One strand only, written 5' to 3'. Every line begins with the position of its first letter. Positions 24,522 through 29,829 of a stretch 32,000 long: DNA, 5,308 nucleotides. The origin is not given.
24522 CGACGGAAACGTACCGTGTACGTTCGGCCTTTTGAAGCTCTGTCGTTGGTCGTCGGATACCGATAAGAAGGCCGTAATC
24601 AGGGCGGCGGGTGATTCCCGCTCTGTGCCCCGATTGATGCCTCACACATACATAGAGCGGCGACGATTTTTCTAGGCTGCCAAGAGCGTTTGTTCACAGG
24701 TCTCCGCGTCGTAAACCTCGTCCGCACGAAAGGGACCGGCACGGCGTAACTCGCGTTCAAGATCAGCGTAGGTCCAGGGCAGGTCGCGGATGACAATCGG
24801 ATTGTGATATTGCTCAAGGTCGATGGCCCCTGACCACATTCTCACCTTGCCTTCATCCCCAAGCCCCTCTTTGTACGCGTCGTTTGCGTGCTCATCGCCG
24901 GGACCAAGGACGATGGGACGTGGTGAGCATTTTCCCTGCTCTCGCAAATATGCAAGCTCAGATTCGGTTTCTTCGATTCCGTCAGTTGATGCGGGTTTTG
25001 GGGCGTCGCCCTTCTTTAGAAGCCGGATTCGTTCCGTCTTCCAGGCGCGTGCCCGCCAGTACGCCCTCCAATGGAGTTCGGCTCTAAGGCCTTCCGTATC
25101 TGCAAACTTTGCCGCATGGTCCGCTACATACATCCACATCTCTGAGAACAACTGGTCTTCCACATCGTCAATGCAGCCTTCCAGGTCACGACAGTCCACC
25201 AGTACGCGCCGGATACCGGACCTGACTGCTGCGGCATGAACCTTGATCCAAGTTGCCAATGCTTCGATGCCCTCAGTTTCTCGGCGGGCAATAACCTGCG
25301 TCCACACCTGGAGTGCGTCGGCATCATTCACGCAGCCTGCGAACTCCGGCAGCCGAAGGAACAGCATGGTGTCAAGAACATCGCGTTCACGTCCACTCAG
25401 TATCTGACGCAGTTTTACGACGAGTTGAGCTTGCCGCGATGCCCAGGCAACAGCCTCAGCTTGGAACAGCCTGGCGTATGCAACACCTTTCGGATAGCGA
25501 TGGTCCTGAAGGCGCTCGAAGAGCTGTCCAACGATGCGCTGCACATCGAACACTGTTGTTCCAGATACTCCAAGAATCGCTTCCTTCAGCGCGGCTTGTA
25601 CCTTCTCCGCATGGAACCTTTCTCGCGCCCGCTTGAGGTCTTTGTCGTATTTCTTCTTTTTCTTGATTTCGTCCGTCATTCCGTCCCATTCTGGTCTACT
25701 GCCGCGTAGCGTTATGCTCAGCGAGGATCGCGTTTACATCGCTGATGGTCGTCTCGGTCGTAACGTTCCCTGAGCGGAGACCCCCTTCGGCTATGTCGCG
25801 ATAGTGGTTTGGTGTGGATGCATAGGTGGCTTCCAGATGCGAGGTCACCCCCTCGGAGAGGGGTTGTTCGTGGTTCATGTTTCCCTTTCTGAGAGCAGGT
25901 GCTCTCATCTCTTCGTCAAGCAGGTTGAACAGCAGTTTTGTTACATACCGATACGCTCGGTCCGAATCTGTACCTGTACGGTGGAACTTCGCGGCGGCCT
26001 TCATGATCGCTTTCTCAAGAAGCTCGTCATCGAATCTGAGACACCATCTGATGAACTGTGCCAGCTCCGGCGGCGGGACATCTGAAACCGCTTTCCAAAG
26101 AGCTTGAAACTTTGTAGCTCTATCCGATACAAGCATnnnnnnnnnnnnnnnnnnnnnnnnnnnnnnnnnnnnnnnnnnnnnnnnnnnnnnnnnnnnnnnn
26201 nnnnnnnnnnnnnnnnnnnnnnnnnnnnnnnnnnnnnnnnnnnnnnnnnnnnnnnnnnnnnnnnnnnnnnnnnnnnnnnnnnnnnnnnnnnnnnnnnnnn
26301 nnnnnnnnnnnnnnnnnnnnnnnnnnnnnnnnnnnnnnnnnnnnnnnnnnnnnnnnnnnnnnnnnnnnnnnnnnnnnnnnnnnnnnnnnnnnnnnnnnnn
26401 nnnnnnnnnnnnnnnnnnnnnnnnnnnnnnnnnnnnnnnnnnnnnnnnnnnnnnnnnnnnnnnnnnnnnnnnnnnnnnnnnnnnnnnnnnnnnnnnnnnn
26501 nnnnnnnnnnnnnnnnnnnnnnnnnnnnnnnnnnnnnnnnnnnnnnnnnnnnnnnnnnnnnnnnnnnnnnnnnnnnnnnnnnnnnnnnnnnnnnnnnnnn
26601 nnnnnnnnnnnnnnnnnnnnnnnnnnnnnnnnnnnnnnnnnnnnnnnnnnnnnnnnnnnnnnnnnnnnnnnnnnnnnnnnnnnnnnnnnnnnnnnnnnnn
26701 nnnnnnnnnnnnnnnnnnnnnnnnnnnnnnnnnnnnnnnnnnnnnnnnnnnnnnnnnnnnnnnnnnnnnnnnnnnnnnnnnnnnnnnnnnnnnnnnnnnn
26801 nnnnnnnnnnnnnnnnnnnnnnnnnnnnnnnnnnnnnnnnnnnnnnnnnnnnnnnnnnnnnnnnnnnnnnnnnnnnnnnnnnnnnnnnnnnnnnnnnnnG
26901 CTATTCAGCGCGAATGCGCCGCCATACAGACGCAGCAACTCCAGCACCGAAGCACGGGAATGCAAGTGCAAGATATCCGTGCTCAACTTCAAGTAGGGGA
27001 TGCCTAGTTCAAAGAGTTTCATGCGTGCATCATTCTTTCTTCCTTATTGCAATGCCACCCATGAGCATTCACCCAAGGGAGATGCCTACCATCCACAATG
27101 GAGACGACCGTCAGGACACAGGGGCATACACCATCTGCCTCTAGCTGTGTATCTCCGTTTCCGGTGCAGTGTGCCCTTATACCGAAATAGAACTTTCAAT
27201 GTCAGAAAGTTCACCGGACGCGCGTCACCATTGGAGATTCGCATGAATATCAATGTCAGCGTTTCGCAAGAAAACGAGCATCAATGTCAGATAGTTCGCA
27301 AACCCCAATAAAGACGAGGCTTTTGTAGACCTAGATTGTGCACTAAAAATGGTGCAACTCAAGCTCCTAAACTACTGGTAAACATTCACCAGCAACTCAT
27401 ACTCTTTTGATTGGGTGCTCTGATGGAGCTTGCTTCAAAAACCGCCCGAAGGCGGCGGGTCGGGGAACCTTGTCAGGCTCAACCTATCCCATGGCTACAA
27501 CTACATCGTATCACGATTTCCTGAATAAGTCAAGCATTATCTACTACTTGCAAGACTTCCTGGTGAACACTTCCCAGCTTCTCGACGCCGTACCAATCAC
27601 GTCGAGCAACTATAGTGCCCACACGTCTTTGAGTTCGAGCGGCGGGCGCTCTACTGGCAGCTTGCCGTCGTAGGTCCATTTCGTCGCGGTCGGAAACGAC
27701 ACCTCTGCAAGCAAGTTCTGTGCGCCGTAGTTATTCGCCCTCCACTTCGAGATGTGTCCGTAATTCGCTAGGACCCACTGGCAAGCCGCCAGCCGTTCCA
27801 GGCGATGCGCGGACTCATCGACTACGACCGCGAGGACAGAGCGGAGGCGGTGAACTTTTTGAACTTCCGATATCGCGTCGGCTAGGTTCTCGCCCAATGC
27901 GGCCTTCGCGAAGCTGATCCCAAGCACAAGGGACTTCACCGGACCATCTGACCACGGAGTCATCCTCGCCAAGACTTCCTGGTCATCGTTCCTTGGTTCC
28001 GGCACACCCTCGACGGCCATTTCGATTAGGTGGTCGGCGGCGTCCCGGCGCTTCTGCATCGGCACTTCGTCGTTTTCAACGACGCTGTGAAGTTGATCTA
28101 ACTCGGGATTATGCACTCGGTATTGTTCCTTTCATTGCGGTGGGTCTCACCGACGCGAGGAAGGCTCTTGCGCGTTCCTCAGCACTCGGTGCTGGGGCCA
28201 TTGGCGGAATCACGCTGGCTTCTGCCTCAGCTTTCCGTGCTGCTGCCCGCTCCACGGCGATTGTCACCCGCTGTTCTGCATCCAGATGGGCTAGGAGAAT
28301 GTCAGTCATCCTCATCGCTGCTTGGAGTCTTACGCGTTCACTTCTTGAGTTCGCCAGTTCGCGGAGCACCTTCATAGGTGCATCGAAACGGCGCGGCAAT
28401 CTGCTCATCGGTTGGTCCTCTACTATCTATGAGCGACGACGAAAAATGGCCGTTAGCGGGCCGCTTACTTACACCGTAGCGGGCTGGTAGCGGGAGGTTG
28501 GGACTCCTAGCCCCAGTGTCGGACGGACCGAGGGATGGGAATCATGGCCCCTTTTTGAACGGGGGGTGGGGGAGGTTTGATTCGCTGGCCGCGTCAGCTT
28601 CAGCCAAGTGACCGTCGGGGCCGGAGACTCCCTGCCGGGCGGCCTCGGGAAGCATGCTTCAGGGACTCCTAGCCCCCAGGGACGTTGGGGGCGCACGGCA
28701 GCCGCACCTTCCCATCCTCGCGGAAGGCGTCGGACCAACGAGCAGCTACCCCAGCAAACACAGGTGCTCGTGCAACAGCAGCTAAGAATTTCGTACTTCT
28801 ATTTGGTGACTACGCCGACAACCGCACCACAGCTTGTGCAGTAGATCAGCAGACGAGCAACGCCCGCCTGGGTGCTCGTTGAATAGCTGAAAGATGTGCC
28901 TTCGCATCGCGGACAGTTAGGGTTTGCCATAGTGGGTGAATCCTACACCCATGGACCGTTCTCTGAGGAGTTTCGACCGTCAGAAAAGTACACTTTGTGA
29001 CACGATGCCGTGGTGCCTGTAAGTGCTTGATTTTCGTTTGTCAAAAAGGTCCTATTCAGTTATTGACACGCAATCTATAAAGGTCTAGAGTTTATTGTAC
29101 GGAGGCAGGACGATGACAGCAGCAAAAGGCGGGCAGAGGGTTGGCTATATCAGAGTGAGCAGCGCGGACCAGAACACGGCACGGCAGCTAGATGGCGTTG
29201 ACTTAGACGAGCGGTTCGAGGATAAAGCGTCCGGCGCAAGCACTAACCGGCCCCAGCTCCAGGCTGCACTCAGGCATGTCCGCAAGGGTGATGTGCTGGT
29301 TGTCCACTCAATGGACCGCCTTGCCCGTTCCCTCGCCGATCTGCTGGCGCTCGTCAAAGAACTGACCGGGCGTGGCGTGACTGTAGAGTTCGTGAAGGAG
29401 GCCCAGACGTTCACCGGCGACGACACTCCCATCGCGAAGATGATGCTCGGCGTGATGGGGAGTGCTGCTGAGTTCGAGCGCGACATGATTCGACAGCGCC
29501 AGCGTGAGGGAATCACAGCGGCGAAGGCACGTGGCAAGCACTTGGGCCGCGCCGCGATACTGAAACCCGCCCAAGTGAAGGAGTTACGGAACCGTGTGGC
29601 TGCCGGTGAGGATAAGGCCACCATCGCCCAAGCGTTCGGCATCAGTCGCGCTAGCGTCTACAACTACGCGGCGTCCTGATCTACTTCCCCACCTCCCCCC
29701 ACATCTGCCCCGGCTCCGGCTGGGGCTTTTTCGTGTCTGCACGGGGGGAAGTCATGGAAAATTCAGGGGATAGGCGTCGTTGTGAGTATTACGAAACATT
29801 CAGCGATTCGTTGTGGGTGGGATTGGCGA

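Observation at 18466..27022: Eight-gene, single-direction operon of an integrated element with no recognisable virion, conjugation or NTPase genes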

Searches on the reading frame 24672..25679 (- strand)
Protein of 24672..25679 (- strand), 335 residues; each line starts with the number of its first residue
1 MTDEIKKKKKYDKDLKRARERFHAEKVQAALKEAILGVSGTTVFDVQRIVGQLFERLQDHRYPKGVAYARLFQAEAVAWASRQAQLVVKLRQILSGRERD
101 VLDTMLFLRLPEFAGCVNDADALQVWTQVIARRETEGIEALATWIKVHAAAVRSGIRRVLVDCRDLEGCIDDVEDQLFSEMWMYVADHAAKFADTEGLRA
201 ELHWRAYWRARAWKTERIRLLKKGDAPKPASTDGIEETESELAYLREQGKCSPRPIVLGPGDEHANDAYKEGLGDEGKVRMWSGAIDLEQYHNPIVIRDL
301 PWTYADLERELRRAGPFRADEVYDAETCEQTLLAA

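Call 5: search_protein_families(library=pfam, proteins=[window:24672-25679:-], max_evalue=0.1)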
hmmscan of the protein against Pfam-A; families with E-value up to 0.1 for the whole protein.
window:24672-25679:- (335 aa): 0 families

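Call 6: search_protein_families(library=phrogs, proteins=[window:24672-25679:-], max_evalue=0.1)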
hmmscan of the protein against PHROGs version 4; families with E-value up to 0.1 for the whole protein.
window:24672-25679:- (335 aa): 0 families

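Call 44: search_protein_families(library=padloc, proteins=[window:24672-25679:-], max_evalue=0.01)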
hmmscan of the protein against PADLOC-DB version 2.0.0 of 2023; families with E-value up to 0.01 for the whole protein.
window:24672-25679:- (335 aa): 0 families

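Call 76: search_dna_similar(query=window:24672-25679:-, collection=phages, mode=protein, max_evalue=0.1)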
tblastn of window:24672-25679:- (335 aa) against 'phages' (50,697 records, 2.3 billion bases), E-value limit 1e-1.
No match.

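Call 94: search_protein_families(library=ncbifam, proteins=[window:24672-25679:-], max_evalue=0.1)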
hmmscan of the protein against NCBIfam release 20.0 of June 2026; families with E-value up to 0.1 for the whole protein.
window:24672-25679:- (335 aa): 0 families

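Call 96: search_solved_structures(query=window:24672-25679:-, max_evalue=5)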
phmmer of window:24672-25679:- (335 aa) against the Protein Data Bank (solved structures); distinct sequences matched with E-value up to 5: 0.

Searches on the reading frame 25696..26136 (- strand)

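Call 5: search_protein_families(library=pfam, proteins=[window:25696-26136:-], max_evalue=0.1)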
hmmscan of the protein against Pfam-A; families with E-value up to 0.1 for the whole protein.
window:25696-26136:- (146 aa): 0 families

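Call 6: search_protein_families(library=phrogs, proteins=[window:25696-26136:-], max_evalue=0.1)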
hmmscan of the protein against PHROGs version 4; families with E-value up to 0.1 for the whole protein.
window:25696-26136:- (146 aa): 1 family
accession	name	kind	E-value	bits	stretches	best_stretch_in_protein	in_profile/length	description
phrog_109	-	DNA, RNA and nucleotide metabolism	0.07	14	1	22-91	100-172/236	P-like helicase loader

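Call 94: search_protein_families(library=ncbifam, proteins=[window:25696-26136:-], max_evalue=0.1)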
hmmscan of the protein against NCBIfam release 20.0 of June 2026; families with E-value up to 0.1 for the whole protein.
window:25696-26136:- (146 aa): 1 family
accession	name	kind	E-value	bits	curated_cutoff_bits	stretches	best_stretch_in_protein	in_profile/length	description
TIGR04158.1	rSAM_MIA_synth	equivalog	0.05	12.4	400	1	35-94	33-91/368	3-methyl-2-indolic acid synthase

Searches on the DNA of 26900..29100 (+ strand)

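Call 102: search_dna_similar(query=window:26900-29100:+, collection=phages, mode=distant, max_evalue=0.001)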
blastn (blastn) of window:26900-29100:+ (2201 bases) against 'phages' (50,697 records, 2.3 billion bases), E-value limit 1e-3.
No match.

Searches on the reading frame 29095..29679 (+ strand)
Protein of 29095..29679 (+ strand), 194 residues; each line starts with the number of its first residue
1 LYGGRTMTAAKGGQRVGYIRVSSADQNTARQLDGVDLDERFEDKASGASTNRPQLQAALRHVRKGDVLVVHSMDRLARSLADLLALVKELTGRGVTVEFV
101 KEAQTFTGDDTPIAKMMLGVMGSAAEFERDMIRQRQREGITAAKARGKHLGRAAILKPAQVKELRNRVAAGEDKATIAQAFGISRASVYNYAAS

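Call 43: search_protein_families(library=pfam, proteins=[window:29095-29679:+], max_evalue=0.01)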
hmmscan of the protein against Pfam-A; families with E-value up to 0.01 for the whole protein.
window:29095-29679:+ (194 aa): 3 families
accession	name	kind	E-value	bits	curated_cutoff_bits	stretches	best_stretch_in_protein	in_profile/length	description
PF00239.26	Resolvase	-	1.3e-38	132.8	23.3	1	16-149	2-145/145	Resolvase, N terminal domain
PF02796.21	HTH_7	-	9.6e-06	26.1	23.8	1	151-192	1-42/45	Helix-turn-helix domain of resolvase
PF13309.12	HTH_22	-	0.0024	18.3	29.6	0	176-191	46-61/63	HTH domain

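Call 86: find_encoding_contigs(protein=window:29113-29679:+, flank=10000, max_places=2)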
Protein window:29113-29679:+ (188 aa): 1 contig read that carries it; 1 place shown.
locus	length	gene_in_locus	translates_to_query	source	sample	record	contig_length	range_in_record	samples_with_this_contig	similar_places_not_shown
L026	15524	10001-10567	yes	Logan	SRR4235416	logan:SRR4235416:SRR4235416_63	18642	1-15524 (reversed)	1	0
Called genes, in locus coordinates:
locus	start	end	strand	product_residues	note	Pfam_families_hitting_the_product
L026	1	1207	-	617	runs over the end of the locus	-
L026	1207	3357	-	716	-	-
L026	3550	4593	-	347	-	-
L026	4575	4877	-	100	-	-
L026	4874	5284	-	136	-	-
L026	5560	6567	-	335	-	-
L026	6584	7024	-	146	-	-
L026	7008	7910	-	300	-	-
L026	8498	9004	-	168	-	-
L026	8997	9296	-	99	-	-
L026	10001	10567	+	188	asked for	PF00239:Resolvase, PF02796:HTH_7 (faint)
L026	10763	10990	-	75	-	-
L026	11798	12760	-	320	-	-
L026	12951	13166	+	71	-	-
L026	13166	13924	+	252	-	PF18928:DUF5677 (weak)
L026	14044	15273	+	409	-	-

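Call 105: search_protein_families(library=pfam, proteins=[L026:12951-13166:+, L026:13166-13924:+, L026:14044-15273:+, L026:10763-10990:-], max_evalue=0.05)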
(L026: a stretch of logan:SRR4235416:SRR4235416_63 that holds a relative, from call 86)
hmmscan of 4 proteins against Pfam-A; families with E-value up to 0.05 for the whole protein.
L026:12951-13166:+ (71 aa): 0 families

L026:13166-13924:+ (252 aa): 2 families
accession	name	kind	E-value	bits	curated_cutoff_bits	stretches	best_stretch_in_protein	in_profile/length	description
PF18928.5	DUF5677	-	1.5e-05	25.6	27.1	1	71-209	25-161/166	Family of unknown function (DUF5677)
PF21399.2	TERT_C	-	0.035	14.8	27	0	17-58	35-76/130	Telomerase reverse transcriptase, C-terminal extension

L026:14044-15273:+ (409 aa): 1 family
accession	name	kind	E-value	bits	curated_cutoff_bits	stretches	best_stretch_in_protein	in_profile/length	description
PF20599.3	DUF6796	-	0.0031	17.6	26.9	1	105-187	11-100/225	Family of unknown function (DUF6796)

L026:10763-10990:- (75 aa): 0 families
